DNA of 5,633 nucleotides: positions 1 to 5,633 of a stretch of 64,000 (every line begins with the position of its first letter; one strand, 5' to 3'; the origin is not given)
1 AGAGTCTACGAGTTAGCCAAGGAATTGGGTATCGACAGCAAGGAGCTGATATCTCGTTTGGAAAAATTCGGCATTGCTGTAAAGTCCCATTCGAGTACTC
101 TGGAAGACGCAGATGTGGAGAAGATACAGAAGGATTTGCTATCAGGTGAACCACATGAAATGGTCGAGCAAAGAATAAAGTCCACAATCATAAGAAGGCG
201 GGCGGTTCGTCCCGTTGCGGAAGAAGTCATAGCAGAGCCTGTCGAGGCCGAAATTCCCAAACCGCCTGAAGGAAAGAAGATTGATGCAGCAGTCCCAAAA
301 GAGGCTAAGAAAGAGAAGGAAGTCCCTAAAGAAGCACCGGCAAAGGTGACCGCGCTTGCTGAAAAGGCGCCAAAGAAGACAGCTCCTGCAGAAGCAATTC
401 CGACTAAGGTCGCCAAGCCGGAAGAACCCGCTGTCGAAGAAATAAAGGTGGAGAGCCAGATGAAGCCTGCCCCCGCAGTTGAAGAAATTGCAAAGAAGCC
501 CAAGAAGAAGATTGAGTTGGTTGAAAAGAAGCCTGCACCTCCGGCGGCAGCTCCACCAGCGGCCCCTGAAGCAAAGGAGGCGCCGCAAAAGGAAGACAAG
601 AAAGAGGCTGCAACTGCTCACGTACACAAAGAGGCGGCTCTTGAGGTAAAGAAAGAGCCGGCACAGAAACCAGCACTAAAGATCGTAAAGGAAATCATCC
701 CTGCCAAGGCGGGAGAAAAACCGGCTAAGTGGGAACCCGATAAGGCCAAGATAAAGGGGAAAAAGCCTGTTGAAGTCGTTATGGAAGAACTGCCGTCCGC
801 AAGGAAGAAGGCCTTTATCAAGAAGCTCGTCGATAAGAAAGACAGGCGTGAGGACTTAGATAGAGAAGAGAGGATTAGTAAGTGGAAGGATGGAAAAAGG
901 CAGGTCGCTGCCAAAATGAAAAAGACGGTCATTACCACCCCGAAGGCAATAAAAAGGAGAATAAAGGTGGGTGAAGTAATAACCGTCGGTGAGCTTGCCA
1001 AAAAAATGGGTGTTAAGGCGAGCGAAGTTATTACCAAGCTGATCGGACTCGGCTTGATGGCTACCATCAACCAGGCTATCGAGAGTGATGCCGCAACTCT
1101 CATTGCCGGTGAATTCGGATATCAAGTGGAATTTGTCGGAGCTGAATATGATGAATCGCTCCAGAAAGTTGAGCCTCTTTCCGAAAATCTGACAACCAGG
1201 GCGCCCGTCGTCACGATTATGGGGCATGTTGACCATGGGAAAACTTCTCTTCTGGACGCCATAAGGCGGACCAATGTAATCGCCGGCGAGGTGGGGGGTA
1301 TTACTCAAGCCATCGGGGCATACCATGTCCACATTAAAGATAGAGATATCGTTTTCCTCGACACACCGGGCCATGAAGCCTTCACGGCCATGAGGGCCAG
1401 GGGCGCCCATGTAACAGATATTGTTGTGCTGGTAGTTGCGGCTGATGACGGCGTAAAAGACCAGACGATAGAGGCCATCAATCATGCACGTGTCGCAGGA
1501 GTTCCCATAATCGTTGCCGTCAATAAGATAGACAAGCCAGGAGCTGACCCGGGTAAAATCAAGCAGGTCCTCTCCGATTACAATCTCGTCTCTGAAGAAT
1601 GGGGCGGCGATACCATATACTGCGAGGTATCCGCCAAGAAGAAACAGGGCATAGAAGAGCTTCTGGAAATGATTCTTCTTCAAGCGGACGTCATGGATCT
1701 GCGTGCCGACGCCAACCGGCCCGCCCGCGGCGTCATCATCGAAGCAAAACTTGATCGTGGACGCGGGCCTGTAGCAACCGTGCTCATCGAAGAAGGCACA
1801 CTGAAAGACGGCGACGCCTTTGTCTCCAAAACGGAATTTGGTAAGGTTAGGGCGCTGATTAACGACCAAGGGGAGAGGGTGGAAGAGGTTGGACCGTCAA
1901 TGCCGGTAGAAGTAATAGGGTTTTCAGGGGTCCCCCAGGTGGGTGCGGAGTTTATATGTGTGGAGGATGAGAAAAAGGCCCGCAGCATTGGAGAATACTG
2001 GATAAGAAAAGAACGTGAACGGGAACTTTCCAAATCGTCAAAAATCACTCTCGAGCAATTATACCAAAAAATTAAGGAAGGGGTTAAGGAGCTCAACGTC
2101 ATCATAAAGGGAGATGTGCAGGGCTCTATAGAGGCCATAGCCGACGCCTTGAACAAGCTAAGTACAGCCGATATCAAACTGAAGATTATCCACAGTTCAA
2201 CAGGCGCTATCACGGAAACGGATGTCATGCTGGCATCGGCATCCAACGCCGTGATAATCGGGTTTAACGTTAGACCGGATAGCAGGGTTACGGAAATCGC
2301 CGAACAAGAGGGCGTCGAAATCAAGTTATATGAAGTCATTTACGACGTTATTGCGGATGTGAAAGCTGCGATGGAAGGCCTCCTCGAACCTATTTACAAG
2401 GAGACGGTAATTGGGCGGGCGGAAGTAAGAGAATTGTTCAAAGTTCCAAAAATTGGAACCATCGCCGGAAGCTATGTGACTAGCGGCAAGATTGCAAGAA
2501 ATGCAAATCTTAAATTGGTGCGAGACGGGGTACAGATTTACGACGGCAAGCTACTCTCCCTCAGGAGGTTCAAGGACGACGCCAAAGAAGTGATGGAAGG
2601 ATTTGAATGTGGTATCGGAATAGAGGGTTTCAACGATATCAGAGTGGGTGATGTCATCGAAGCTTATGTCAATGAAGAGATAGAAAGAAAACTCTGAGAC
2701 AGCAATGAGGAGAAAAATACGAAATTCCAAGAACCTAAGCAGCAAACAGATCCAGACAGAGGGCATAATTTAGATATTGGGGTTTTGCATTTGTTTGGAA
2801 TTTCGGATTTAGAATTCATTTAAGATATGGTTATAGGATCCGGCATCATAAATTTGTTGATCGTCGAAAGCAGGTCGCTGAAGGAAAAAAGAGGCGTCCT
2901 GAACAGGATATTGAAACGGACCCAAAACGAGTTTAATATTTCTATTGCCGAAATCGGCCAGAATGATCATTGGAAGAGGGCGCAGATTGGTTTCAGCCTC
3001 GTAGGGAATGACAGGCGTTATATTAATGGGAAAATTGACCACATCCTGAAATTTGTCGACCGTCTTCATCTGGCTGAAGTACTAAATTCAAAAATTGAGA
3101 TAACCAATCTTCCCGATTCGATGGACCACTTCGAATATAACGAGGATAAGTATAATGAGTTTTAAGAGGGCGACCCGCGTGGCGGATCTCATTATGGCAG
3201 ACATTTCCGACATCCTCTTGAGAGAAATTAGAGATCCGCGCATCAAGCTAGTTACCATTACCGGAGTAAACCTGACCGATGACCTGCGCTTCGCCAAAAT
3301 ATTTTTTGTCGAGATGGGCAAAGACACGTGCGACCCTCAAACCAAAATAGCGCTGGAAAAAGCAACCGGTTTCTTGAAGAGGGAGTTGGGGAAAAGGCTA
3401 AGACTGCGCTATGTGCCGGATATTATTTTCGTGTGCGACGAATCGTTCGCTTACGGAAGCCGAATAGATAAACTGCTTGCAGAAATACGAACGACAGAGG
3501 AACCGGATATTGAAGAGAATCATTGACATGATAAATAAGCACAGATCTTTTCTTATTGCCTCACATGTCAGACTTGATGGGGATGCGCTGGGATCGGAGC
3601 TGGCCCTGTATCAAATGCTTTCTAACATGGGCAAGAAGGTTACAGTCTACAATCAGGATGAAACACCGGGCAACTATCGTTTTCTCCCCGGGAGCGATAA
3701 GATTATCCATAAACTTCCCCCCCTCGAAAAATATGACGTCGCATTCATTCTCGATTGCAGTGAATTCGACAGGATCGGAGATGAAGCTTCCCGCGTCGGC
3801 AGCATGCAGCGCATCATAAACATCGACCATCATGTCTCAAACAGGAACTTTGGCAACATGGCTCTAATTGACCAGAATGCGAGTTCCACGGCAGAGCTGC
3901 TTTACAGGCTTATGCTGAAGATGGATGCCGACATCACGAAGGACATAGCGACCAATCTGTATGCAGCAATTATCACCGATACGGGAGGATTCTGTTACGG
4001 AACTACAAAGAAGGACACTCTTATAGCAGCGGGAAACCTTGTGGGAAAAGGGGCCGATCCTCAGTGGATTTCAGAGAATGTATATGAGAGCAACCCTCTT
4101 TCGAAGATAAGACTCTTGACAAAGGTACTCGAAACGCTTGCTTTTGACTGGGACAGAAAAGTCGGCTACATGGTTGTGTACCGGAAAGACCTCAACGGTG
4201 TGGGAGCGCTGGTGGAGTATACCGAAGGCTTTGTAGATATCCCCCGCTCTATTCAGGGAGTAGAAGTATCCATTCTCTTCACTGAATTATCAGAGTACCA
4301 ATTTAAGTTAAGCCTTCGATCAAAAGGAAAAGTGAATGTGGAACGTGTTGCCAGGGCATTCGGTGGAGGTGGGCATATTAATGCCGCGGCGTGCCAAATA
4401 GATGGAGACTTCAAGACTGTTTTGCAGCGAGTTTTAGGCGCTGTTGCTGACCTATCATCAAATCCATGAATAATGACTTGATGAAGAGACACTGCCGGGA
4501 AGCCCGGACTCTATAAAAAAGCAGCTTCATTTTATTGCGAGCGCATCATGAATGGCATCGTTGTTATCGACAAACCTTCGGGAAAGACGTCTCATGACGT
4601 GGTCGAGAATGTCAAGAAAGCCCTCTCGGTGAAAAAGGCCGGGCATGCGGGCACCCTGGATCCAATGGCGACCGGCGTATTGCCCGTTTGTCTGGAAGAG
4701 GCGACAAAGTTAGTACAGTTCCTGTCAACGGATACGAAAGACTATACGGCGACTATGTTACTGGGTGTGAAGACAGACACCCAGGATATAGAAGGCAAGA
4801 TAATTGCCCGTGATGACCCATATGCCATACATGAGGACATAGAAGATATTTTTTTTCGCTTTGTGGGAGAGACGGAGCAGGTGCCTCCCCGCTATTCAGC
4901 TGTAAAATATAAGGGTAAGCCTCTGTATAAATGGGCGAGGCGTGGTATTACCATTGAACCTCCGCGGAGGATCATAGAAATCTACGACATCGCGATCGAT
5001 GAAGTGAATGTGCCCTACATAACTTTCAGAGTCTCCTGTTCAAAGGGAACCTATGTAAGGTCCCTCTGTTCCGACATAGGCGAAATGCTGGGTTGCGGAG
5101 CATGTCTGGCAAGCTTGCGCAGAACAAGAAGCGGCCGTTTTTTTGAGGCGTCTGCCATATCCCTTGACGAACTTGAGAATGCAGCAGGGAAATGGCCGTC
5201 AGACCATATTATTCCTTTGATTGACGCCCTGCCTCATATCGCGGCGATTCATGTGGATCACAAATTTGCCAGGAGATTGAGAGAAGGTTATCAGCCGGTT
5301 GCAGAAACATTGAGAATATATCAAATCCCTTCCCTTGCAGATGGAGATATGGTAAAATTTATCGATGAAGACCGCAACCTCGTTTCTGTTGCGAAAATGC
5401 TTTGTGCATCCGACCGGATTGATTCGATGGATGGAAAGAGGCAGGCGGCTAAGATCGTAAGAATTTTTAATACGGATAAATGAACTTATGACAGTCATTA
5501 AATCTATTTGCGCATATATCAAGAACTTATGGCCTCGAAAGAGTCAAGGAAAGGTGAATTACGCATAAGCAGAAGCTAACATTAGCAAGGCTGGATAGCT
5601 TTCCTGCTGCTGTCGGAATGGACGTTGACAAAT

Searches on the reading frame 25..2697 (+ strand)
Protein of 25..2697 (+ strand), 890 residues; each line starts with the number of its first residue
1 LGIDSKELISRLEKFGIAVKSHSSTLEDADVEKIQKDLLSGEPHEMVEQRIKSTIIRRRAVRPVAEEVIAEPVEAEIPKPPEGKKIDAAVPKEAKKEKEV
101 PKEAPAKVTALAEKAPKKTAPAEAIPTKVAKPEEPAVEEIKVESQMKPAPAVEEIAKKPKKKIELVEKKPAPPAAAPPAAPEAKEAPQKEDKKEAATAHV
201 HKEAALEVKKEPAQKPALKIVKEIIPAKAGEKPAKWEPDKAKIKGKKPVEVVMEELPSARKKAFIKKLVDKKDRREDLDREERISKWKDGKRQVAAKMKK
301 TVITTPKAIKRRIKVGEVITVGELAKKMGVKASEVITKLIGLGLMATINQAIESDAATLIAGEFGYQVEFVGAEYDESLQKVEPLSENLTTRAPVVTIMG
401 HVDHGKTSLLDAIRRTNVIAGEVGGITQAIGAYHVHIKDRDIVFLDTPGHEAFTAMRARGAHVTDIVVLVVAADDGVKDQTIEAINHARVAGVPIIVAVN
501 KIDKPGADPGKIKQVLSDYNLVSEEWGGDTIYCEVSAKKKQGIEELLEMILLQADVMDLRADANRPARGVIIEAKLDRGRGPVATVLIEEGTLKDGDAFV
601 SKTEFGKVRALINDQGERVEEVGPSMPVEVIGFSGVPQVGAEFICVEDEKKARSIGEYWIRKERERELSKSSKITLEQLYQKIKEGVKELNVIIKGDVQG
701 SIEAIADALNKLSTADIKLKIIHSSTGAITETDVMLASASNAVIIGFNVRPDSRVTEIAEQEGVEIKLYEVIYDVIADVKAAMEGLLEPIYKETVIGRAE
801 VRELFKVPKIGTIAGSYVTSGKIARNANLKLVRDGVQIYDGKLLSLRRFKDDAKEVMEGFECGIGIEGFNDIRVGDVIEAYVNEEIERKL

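Call 59: search_protein_families(library=pfam, proteins=[window:25-2697:+], max_evalue=0.001)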
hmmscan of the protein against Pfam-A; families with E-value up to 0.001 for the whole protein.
window:25-2697:+ (890 aa): 11 families
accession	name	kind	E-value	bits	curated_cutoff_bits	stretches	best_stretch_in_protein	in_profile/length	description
PF11987.13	IF-2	-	5.7e-42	142.8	27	1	666-780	2-117/117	Translation-initiation factor 2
PF00009.33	GTP_EFTU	-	5e-34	118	26.5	1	395-551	5-183/188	Elongation factor Tu GTP binding domain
PF22042.2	EF-G_D2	-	1.8e-27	95.7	27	1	566-644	1-82/84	Elongation factor G domain 2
PF04760.21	IF2_N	-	7.1e-25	87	25.3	2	318-366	3-52/53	Translation initiation factor IF-2, N-terminal region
PF01926.29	MMR_HSR1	-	3.3e-13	50.2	21.9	1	396-501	2-113/113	50S ribosome-binding GTPase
PF03144.31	GTP_EFTU_D2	-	7.7e-09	36.3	30.3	1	811-878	1-72/73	Elongation factor Tu domain 2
PF03193.22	RsgA_GTPase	-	1.2e-05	25.7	30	0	324-427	42-138/174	RsgA GTPase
PF02421.24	FeoB_N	-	2e-05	24.6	27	1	396-549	3-155/156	Ferrous iron transport protein B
PF00071.28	Ras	-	3.8e-05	23.8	21.6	1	397-551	3-157/162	Ras family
PF10662.15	PduV-EutP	-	8.7e-05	22.8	21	1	396-550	4-141/143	Ethanolamine utilisation - propanediol utilisation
PF00025.27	Arf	-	0.00011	22.2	22.3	1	397-550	18-170/174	ADP-ribosylation factor family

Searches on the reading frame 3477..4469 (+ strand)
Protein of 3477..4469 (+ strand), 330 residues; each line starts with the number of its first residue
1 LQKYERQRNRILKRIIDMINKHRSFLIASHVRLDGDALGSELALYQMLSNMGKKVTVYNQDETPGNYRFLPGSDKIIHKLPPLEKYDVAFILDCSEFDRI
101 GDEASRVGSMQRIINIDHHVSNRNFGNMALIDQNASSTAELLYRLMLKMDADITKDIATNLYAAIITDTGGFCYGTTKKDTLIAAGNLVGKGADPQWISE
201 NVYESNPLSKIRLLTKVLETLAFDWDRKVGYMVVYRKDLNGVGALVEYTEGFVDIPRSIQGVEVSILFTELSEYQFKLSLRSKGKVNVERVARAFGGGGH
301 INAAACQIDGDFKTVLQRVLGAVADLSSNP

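Call 59: search_protein_families(library=pfam, proteins=[window:3477-4469:+], max_evalue=0.001)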
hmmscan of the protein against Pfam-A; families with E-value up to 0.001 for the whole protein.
window:3477-4469:+ (330 aa): 2 families
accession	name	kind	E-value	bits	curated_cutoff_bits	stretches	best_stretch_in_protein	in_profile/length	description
PF01368.27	DHH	-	1.4e-16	61.3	28.1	1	25-165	2-125/125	DHH family, N-terminal domain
PF02272.25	DHHA1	-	1.1e-10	42.3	25.9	1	251-319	20-96/102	DHHA1 domain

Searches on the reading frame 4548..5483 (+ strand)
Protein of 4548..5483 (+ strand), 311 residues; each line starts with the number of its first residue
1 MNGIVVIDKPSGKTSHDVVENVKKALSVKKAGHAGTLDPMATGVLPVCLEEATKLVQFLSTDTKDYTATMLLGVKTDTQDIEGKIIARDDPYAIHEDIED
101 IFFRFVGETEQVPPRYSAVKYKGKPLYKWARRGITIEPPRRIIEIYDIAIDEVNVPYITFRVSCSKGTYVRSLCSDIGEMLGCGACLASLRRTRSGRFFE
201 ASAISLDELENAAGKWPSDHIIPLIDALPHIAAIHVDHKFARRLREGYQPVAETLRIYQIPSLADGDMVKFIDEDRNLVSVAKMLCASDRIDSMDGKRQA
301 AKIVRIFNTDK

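Call 59: search_protein_families(library=pfam, proteins=[window:4548-5483:+], max_evalue=0.001)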
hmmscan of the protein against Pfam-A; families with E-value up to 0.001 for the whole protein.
window:4548-5483:+ (311 aa): 3 families
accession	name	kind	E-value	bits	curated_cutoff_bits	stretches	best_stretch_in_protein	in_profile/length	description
PF01509.24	TruB_N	-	7.2e-56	189.1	27.3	1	23-170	1-149/149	TruB family pseudouridylate synthase (N terminal domain)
PF16198.10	TruB_C_2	-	2e-14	53.9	29.3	1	171-216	1-46/66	tRNA pseudouridylate synthase B C-terminal domain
PF01472.26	PUA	-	0.0007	19.9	24.8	0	263-306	31-73/74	PUA domain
